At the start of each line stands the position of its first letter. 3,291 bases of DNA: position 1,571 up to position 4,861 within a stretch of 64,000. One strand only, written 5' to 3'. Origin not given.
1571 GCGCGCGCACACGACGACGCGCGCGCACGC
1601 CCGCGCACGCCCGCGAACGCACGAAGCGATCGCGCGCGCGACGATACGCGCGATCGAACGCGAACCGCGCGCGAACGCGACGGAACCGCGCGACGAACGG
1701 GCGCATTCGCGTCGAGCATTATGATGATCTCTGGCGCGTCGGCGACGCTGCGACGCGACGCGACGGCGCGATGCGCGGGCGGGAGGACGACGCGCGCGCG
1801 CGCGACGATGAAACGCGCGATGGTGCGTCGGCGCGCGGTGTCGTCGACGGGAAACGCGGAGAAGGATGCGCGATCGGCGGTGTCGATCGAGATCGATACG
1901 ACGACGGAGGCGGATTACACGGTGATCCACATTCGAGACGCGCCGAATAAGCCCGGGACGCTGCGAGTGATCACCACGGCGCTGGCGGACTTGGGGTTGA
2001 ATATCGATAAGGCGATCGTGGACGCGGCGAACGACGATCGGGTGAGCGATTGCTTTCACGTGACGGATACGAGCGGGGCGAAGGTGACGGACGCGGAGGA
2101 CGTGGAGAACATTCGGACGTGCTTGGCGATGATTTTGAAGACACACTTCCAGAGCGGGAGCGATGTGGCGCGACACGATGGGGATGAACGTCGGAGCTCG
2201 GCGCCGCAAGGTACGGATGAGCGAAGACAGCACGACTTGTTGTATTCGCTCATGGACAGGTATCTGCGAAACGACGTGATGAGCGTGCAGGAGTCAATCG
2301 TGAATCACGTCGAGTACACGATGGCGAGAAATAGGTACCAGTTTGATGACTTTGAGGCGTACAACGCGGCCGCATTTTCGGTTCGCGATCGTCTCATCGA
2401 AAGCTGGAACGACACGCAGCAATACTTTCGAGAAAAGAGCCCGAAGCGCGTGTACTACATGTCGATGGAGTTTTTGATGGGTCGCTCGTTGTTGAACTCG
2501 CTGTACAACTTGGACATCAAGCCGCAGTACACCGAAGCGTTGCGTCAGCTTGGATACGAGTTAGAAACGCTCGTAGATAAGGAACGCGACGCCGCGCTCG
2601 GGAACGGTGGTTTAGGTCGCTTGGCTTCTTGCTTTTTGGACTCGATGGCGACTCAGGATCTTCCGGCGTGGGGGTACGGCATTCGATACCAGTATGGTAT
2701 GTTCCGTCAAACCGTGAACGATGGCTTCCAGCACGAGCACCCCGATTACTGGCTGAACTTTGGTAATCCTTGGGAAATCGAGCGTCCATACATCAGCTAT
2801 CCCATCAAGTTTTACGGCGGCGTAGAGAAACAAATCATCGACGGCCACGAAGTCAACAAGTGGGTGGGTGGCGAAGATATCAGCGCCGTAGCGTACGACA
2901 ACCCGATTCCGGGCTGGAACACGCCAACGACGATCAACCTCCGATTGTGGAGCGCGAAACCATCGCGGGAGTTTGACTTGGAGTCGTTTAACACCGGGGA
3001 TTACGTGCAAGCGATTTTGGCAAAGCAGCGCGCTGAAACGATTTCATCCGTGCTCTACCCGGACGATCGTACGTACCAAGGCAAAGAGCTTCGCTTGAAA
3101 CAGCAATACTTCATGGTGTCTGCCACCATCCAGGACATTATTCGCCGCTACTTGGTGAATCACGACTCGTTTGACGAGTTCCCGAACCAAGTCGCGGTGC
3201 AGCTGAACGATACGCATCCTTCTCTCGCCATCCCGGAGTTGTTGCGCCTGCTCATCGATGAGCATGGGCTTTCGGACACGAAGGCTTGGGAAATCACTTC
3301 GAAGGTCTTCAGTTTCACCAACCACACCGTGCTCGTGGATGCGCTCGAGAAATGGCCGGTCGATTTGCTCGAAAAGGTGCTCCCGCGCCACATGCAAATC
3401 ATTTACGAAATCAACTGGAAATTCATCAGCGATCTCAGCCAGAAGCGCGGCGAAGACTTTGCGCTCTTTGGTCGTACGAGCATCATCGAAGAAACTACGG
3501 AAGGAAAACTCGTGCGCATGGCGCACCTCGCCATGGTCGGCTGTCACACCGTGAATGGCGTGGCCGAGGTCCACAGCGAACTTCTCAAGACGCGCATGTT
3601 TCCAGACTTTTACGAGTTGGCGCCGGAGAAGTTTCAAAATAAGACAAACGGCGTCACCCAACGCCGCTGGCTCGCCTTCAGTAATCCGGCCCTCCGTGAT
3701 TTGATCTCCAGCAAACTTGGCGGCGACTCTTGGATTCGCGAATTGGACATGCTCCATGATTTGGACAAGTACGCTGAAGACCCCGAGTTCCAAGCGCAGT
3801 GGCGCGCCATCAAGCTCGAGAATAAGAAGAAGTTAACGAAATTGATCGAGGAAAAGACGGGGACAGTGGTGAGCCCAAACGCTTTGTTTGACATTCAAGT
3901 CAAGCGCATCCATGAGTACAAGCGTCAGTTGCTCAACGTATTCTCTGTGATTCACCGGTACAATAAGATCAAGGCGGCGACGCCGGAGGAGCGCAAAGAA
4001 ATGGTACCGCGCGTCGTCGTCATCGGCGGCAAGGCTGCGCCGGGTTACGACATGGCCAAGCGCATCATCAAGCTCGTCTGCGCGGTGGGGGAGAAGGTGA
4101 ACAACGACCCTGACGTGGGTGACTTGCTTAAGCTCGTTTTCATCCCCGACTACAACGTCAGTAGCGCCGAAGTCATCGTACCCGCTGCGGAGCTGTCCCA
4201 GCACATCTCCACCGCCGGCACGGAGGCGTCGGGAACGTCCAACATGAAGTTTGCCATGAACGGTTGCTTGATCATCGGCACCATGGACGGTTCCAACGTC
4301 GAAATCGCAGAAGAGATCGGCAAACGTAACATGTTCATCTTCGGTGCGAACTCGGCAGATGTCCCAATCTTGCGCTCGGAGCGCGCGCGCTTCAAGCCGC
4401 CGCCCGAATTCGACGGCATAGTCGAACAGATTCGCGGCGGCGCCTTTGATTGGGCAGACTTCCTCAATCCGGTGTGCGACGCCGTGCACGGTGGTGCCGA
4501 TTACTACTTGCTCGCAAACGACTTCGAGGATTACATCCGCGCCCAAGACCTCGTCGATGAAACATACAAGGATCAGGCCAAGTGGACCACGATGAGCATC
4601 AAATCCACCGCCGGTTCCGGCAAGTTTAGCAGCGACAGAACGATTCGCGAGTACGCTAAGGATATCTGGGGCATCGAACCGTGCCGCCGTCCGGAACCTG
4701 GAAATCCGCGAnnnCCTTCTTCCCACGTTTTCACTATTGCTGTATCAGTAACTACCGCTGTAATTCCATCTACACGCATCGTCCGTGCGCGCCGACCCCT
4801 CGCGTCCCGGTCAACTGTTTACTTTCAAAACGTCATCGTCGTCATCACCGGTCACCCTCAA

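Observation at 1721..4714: ACT regulatory domain fused to a GT35 alpha-glucan phosphorylase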

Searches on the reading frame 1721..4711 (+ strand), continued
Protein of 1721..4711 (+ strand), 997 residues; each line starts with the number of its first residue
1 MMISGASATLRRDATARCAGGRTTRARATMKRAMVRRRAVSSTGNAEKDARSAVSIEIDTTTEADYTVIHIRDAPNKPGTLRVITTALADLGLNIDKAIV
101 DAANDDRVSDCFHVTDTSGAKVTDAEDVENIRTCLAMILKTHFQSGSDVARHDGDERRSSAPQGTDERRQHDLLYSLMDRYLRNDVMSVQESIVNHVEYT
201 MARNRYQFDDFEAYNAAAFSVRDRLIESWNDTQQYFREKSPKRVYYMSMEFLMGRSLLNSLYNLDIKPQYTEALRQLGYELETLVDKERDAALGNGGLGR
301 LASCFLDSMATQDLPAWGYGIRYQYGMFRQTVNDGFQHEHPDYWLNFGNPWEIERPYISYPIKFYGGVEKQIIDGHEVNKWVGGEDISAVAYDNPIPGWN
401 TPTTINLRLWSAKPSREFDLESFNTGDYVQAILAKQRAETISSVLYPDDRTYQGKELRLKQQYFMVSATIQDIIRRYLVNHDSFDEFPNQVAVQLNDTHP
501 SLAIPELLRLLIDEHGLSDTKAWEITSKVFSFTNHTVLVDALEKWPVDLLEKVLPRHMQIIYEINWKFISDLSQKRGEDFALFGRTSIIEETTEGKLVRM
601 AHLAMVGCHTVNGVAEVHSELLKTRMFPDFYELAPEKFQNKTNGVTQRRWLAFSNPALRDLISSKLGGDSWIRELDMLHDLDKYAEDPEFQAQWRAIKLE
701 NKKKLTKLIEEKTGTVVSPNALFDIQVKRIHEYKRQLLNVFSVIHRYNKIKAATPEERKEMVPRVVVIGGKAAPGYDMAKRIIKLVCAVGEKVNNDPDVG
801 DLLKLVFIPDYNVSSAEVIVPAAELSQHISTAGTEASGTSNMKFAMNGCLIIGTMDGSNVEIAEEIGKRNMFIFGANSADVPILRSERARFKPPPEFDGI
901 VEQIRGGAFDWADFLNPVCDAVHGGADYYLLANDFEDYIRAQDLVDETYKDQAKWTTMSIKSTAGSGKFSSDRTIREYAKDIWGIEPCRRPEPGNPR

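Call 18: list_cluster_members(proteins=[P0002, P0003, P0004, P0008, P0010, P0012])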
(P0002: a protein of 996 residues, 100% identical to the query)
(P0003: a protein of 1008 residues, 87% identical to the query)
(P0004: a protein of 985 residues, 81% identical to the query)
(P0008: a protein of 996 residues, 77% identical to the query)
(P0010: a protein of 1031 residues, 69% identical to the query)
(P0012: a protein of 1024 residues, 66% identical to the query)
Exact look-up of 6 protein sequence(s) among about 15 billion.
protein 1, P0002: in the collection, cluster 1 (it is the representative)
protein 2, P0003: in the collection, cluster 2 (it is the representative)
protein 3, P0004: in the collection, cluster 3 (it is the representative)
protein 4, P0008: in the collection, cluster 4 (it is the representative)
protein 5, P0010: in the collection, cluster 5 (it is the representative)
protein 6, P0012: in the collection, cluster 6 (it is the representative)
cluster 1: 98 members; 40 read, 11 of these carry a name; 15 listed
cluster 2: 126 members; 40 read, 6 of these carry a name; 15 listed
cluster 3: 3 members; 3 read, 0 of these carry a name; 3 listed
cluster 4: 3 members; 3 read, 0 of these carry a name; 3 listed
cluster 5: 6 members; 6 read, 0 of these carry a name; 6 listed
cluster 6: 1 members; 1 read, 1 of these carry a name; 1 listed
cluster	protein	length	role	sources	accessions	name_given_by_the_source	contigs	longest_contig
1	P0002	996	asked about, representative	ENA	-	-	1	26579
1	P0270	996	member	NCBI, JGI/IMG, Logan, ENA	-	starch phosphorylase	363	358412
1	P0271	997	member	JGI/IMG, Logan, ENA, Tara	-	starch phosphorylase | strand:- start:5131 stop:8124 length:2994 start_codon:yes stop_codon:yes ...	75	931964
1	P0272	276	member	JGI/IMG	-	starch phosphorylase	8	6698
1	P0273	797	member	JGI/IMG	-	starch phosphorylase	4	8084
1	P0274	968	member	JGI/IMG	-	starch phosphorylase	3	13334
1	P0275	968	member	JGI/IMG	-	starch phosphorylase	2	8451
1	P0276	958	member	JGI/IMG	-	starch phosphorylase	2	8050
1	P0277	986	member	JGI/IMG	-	starch phosphorylase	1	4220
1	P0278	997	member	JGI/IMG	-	starch phosphorylase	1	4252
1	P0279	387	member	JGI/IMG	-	starch phosphorylase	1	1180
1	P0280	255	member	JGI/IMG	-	starch phosphorylase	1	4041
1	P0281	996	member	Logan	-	-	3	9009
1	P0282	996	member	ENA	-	-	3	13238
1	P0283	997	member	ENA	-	-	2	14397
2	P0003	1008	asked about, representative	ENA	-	-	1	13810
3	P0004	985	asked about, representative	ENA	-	-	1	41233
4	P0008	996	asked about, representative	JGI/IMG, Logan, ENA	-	-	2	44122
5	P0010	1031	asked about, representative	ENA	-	-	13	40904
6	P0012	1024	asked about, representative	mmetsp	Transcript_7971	Transcript_7971/g.35225 ORF Transcript_7971/g.35225 Transcript_7971/m.35225 type:complete ...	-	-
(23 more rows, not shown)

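Call 34: find_encoding_contigs(protein=P0002, flank=6000, max_places=3)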
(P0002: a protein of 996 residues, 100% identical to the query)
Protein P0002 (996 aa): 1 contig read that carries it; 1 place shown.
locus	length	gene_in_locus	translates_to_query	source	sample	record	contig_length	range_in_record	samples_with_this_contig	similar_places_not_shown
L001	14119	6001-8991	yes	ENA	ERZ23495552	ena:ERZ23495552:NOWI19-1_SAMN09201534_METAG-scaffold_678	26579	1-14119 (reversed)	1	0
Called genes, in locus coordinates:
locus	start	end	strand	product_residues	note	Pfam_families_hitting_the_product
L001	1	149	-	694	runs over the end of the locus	PF01764:Lipase_3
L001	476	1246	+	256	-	PF02469:Fasciclin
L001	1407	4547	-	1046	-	PF13646:HEAT_2 (faint)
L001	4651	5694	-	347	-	PF13532:2OG-FeII_Oxy_2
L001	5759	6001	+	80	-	-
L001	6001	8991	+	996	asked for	PF26956:ACT_ACR_D1 (weak), PF01842:ACT (weak), PF00343:Phosphorylase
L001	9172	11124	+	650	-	PF17681:GCP_N_terminal, PF04130:GCP_C_terminal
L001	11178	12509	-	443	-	PF01546:Peptidase_M20, PF07687:M20_dimer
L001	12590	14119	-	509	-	?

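Call 37: predict_structure(alignment_id=A1)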
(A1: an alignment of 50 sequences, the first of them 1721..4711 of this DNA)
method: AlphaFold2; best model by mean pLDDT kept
length: 997 residues; sequences in the alignment: 50
mean_pLDDT: 79.5   pTM: 0.74
mean pLDDT of the five models: 79.5, 71.5, 70.9, 70.7, 69.6
residues with pLDDT >= 90: 370; 70-90: 412; 50-70: 128; < 50: 87
segments of 3 or more residues with pLDDT < 50: 1-51, 145-164, 293-296, 994-997
pLDDT, mean of each block of 10 residues (from residue 1): 26 26 27 26 30 76 88 76 80 85 72 89 84 81 54 41 47 54 74 73 62 83 85 89 88 67 85 87 75 51 79 91 61 78 54 79 92 83 90 84 86 69 58 71 61 84 94 95 95 91 97 92 96 81 90 96 96 90 92 92 95 80 89 90 67 87 92 87 95 97 94 92 82 76 96 93 92 72 92 94 90 79 88 63 87 81 82 86 83 90 93 90 75 92 96 96 83 86 92 49
secondary structure, 60 per line:
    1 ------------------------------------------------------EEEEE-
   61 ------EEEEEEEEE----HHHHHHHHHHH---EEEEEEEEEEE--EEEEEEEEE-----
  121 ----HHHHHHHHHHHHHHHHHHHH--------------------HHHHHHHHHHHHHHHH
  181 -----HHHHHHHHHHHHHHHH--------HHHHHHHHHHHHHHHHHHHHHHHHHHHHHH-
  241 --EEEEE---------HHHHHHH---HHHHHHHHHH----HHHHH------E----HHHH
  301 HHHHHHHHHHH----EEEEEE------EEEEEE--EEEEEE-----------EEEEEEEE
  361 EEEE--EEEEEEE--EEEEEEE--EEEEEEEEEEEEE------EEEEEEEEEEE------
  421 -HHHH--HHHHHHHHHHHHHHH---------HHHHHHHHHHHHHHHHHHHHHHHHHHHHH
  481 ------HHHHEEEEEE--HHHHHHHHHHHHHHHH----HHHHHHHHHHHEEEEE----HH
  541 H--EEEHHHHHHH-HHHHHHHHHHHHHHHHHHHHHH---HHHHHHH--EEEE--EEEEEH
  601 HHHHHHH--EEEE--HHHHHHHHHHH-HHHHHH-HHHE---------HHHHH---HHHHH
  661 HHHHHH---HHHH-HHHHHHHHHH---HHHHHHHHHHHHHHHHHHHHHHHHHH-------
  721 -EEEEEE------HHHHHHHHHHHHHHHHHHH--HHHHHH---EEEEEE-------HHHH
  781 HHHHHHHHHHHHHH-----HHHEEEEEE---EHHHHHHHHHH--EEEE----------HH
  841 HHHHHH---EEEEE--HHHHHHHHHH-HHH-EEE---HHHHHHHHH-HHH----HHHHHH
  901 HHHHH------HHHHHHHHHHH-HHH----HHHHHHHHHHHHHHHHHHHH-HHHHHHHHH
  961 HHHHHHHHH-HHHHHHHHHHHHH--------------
elements in order (helices of 4 or more, strands of 3 or more residues): E55-59 E67-75 H80-90 E94-104 E107-115 H125-144 H165-180 H186-201 H210-239 E243-247 H257-263 H267-276 H281-285 H297-311 E316-321 E328-333 E336-341 E353-364 E367-373 E376-382 E385-397 E404-414 H422-425 H428-442 H452-480 H487-490 E491-496 H499-514 H519-529 E530-534 E544-546 H547-553 H555-576 H580-586 E589-592 E595-599 H600-607 E610-613 H616-626 H628-633 H648-652 H656-666 H670-673 H675-684 H688-713 E722-727 H734-752 H755-760 E764-769 H777-794 E803-808 H813-822 E825-828 H839-846 E850-854 H857-866 E872-874 H878-886 H895-905 H912-922 H931-950 H952-969 H971-983

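Call 41: search_solved_structures(query=window:1721-4711:+, max_evalue=1e-100, show_alignments=0)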
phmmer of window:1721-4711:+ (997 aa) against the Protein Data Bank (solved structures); distinct sequences matched with E-value up to 1e-100: 46.
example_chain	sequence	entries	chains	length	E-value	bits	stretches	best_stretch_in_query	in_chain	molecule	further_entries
4bqe_A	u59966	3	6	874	9.7e-280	933.8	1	184-990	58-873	ALPHA-GLUCAN PHOSPHORYLASE 2,4-GLUCAN PHOSPHORYLASE | ALPHA-GLUCAN PHOSPHORYLASE 2, CYTOSOLIC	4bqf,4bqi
5lr8_A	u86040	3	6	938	3.3e-278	928.8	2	596-991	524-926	Alpha-1,4 glucan phosphorylase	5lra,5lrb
9lpw_B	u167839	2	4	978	1.1e-277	927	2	596-988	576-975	Alpha-1,4 glucan phosphorylase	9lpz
9m80_A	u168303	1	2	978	7.9e-277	924.2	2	596-988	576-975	Alpha-1,4 glucan phosphorylase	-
8r48_A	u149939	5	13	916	1.3e-274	916.9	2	595-987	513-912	Alpha-1,4 glucan phosphorylase L-1 isozyme, chloroplastic/amyloplastic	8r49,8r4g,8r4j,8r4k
1ygp_A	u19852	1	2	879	6.3e-267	891.4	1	186-988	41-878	YEAST GLYCOGEN PHOSPHORYLASE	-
2zb2_A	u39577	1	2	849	1.5e-262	876.9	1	185-988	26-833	Glycogen phosphorylase, liver form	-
3dd1_A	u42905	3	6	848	1.6e-262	876.8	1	185-988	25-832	Glycogen phosphorylase, liver form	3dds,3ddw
1em6_A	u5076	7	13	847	1.7e-262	876.7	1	185-988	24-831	LIVER GLYCOGEN PHOSPHORYLASE | Glycogen phosphorylase, liver form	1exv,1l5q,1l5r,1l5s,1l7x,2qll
1fa9_A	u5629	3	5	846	1.8e-262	876.7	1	185-988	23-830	GLYCOGEN PHOSPHORYLASE, LIVER FORM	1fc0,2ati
1xoi_A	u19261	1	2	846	1.8e-262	876.7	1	185-988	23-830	Glycogen phosphorylase, liver form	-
3ceh_A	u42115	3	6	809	4.9e-262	875.3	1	187-988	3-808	Glycogen phosphorylase, liver form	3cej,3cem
3zcp_A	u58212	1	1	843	1e-261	874.2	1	185-993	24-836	GLYCOGEN PHOSPHORYLASE, MUSCLE FORM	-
2pyd_A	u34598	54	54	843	1.4e-261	873.7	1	185-993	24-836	Glycogen phosphorylase, muscle form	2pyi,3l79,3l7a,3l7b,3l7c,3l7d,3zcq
1axr_A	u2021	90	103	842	1.5e-261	873.7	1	185-993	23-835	GLYCOGEN PHOSPHORYLASE | PROTEIN (GLYCOGEN PHOSPHORYLASE) | GLYCOGEN PHOSPHORYLASE, MUSCLE FORM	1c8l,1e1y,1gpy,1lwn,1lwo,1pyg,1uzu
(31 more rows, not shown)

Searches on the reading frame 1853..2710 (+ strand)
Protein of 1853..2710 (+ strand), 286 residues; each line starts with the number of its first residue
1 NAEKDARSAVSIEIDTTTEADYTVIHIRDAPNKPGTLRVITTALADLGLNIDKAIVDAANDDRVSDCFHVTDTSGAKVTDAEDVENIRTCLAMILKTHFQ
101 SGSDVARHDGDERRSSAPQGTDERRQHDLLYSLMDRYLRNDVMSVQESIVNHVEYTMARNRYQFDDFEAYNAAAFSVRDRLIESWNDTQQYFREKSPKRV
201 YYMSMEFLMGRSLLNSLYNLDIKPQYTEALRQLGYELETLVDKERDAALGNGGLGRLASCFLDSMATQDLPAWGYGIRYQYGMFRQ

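Call 13: search_protein_representatives(protein=window:1853-2710:+)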
Query: 286 residues. Proteins with E-value up to 0.001 (for the whole library): 6249; up to 1e-10: 3342; up to 1e-30: 360. The best 150 are listed.
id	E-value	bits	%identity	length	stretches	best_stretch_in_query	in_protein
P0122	1.4e-106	372.2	63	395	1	9-286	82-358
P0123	2.4e-101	355.1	78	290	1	10-220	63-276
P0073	3.7e-97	341.3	58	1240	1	12-286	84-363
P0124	1.1e-75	270.9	50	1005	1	6-286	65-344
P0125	5.0e-73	262.2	53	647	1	9-258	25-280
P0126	6.4e-62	225.8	63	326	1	126-280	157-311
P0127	1.6e-61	224.4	52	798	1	8-232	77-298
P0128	1.6e-60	221.2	65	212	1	134-286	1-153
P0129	1.5e-59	218.1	60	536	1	125-286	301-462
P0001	3.6e-59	216.8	98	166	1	1-108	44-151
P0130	1.4e-58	214.8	60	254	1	126-286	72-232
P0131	1.5e-58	214.7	58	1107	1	115-286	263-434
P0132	6.5e-58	212.7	59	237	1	123-280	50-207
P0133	2.3e-56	207.6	59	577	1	126-286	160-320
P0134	5.3e-56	206.4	84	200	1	176-286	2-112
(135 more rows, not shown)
